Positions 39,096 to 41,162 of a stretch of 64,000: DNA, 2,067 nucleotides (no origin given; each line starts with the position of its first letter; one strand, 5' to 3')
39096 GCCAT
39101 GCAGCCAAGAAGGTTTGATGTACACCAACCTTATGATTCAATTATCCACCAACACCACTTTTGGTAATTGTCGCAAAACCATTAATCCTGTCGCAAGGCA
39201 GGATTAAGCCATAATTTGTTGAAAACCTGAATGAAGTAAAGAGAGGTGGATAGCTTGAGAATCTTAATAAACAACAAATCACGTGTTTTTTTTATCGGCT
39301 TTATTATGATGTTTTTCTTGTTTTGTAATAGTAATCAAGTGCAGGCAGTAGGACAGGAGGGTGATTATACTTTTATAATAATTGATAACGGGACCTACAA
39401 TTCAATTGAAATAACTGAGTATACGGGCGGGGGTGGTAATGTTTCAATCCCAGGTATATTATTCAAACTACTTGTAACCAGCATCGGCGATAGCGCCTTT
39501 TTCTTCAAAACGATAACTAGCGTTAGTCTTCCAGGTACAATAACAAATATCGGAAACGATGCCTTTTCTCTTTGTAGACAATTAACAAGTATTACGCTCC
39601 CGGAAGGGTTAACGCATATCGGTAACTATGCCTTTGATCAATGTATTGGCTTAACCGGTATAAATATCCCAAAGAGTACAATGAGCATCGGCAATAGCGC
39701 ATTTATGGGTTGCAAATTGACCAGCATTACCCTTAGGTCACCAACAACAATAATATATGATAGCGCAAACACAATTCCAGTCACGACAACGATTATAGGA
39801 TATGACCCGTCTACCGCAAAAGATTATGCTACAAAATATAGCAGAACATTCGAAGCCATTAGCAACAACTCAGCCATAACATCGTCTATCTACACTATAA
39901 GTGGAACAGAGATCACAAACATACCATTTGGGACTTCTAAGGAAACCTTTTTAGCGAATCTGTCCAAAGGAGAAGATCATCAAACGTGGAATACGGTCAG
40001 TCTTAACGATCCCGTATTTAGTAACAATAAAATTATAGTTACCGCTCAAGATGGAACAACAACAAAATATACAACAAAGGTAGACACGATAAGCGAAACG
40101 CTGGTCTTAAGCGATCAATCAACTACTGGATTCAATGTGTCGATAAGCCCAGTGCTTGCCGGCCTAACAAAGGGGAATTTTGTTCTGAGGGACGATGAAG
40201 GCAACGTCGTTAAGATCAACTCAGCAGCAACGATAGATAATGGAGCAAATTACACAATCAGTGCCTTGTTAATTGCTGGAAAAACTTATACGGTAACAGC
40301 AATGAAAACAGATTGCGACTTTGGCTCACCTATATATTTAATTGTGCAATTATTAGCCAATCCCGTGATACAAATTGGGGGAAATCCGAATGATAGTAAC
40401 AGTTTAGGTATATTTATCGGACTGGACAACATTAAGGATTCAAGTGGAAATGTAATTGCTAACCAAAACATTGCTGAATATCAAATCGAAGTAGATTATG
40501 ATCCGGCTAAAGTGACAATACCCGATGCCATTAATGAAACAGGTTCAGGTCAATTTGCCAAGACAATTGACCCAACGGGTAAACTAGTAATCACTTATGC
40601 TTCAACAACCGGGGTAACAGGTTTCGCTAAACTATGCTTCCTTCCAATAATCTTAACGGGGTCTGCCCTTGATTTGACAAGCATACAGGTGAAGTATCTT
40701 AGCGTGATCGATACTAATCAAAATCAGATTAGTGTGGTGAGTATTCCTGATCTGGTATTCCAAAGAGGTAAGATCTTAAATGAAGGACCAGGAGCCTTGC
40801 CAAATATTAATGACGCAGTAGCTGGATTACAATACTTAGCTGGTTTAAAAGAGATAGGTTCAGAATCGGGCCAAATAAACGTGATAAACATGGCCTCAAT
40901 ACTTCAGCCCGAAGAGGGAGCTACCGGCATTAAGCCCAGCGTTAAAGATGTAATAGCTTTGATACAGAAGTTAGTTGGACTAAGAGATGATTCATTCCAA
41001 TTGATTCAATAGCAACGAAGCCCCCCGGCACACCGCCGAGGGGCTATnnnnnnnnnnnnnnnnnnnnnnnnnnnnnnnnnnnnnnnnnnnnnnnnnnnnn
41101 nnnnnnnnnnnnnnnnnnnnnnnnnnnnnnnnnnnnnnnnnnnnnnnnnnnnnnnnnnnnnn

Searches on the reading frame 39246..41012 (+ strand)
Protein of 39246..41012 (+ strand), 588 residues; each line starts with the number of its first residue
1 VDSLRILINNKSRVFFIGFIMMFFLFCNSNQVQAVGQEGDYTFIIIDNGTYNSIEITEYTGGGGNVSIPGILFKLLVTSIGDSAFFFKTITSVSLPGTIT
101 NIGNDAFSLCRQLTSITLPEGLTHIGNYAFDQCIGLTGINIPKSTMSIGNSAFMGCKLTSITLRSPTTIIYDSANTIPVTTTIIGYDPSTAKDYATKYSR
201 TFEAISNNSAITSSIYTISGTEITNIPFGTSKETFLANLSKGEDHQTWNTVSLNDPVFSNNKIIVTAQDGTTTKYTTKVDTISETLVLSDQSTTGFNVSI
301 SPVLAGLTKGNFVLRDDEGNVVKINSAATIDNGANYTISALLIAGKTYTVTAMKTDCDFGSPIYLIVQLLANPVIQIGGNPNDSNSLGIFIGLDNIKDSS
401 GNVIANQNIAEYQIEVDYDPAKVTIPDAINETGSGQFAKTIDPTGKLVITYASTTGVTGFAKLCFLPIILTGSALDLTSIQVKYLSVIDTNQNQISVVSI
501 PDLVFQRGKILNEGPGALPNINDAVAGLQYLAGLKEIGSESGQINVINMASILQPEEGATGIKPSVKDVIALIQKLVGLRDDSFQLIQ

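Call 23: search_protein_families(library=phrogs, proteins=[window:39246-41012:+], max_evalue=0.00001)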
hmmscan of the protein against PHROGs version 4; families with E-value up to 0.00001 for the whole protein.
window:39246-41012:+ (588 aa): 2 families
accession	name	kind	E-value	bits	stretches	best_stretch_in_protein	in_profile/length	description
phrog_35892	-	unknown function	4.1e-21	75.3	2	55-172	65-184/1181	-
phrog_18805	-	unknown function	5e-12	46.4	1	47-162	295-404/457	-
